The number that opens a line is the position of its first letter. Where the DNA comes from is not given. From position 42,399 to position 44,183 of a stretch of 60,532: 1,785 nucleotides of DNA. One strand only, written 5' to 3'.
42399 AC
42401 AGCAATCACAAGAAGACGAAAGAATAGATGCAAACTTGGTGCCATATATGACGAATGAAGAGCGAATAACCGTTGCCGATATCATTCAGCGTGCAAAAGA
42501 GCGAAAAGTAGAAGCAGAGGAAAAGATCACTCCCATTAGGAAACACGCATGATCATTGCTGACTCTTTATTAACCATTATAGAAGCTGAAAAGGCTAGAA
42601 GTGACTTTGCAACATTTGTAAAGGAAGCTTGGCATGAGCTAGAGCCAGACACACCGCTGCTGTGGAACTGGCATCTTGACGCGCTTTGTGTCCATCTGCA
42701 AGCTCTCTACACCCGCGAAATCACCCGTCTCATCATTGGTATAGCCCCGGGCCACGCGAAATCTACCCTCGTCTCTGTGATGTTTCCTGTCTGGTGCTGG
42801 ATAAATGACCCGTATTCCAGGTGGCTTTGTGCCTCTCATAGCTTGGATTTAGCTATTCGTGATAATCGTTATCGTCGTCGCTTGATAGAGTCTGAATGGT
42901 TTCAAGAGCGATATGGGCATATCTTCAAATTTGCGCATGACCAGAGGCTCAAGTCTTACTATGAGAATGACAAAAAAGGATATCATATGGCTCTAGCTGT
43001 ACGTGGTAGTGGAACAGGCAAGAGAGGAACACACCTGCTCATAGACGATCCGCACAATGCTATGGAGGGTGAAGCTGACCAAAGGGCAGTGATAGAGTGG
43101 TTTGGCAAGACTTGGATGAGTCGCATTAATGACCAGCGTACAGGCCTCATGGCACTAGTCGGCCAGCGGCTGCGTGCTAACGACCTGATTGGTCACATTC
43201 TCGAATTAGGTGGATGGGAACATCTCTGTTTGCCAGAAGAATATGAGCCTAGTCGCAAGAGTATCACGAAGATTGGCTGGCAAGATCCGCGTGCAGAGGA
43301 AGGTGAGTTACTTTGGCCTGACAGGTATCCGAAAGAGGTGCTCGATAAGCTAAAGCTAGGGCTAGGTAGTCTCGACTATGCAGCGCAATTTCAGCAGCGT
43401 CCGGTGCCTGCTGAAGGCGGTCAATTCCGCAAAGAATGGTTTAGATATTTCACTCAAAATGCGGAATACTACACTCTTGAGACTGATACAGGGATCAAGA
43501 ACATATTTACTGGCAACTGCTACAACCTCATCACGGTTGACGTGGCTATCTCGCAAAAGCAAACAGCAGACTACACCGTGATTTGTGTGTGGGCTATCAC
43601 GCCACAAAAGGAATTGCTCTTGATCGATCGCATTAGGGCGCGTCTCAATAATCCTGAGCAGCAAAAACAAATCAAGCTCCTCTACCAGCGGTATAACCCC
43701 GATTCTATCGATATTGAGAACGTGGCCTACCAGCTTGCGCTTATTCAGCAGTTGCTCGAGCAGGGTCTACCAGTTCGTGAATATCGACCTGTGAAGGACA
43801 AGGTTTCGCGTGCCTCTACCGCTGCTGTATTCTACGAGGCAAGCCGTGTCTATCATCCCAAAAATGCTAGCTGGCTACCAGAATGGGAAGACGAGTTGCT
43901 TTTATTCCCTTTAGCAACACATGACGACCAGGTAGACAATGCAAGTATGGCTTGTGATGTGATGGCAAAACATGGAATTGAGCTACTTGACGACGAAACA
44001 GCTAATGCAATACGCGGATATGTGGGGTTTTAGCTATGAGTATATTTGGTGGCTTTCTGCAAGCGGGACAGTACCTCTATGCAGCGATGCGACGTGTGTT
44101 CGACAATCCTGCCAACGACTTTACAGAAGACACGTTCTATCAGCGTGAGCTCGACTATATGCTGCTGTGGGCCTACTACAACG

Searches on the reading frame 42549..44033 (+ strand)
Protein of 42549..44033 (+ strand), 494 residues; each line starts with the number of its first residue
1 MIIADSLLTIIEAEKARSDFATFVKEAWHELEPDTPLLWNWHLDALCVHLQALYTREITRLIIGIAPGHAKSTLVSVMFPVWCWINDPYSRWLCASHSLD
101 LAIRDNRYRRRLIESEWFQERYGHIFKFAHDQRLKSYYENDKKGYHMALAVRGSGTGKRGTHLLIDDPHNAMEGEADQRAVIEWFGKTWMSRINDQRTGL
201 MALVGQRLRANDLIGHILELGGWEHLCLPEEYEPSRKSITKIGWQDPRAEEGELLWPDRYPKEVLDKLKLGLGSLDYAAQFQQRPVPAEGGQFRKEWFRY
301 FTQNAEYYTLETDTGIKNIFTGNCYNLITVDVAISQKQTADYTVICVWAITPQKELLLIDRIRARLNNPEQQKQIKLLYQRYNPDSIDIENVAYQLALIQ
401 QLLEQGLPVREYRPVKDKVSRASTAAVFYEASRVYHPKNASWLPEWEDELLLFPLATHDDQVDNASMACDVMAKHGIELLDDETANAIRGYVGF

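Call 14: search_protein_families(library=phrogs, proteins=[window:42549-44033:+], max_evalue=0.001)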
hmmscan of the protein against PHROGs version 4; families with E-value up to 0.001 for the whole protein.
window:42549-44033:+ (494 aa): 5 families
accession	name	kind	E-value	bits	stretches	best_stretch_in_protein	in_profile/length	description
phrog_38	-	head and packaging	8.6e-86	290.2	1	10-474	266-705/760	terminase large subunit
phrog_4758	-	head and packaging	2.6e-35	122.9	1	9-220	9-220/243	terminase large subunit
phrog_5573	-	head and packaging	7.3e-33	115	1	249-472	21-234/250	terminase large subunit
phrog_979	-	head and packaging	1.2e-13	51.6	1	291-473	414-600/642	terminase large subunit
phrog_12171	-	head and packaging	2.8e-05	25.2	1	406-472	30-95/110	terminase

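Call 33: search_dna_similar(query=window:42549-44033:+, collection=phages, mode=protein, max_rows=25, max_evalue=1e-10)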
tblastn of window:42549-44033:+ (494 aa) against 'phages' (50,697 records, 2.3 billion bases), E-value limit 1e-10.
Records with a match: 1301; places in all: 1303; records where one place covers at least 80% of the query: 758.
Best place of each record, by identity: <60% 1301.
By first word of the organism name: Klebsiella 443; Escherichia 293; Acinetobacter 50; Microbacterium 43; Erwinia 39; Aeromonas 27; Shigella 27; Yersinia 26; Salmonella 23; Bacillus 20; and 70 more.
By host as written in the record: Klebsiella pneumoniae 191; - 142; Escherichia coli 78; Escherichia coli DSM 12242 43; Escherichia coli K-12 MG1655 35; Microbacterium paraoxydans NWU1 27; Erwinia amylovora 21; Acinetobacter baumannii 19; and 357 more.
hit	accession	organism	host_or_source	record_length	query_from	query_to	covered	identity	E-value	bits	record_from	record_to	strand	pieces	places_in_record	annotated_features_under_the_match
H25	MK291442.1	Paracoccus phage vB_PkoS_Pkon1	Paracoccus kondratievae NCIMB 13773T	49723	11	476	94%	36.6%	1e-78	273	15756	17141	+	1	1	terminase large subunit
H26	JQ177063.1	Aeromonas phage vB_AsaM-56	Aeromonas salmonicida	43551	1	468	95%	35.4%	3e-70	249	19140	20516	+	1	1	putative TerL large-subunit terminase | putative TerS small-subunit terminase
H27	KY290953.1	Aeromonas phage 51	Aeromonas salmonicida HER1108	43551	1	468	95%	35.4%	3e-70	249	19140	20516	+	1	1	terminase large subunit | terminase small subunit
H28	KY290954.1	Aeromonas phage 56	Aeromonas salmonicida HER1084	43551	1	468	95%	35.4%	3e-70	249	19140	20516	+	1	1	terminase large subunit | terminase small subunit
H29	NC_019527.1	Aeromonas phage vB_AsaM-56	Aeromonas salmonicida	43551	1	468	95%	35.4%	3e-70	249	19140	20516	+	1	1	terminase large subunit | putative TerS small-subunit terminase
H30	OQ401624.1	Roseobacter phage CRP-902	Roseobacter sp. FZCC0083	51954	2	468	95%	35.2%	4e-83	286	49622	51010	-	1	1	terminase large subunit | terminase small subunit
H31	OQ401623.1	Roseobacter phage CRP-901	Roseobacter sp. FZCC0083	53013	2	468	95%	35.0%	9e-84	288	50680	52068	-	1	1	terminase large subunit | terminase small subunit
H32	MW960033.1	Rhizobium phage RHph_X3_2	Sinorhizobium americanum X3_2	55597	16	468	92%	35.2%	5e-64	231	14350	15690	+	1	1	terminase large subunit protein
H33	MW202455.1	Caudoviricetes sp.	Manatee Spring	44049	8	463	92%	33.1%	1e-68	244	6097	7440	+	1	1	large terminase | terminase small subunit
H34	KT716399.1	Pseudomonas phage POR1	Pseudomonas oryzihabitans J81P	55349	1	463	94%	32.5%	2e-62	226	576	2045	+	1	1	putative large terminase | putative small terminase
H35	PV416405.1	Erythrobacter phage ZS04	Erythrobacter sp. JL475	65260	14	468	92%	31.6%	1e-47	182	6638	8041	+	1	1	terminase large subunit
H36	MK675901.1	Shewanella phage S0112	Shewanella indica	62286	6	482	97%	29.8%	4e-54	202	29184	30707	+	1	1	terminase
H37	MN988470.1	Rhizobium phage RHph_TM3_3_9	Rhizobium etli T3_9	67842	15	474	93%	30.9%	1e-48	186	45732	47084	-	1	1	terminase large subunit protein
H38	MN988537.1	Rhizobium phage RHph_TM3_3_10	Rhizobium etli T3_10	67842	15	474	93%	30.9%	1e-48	186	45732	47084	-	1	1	terminase large subunit protein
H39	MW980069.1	Rhizobium phage RHEph19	Rhizobium etli sv. phaseoli N561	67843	15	474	93%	30.9%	1e-48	186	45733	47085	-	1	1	terminase large subunit protein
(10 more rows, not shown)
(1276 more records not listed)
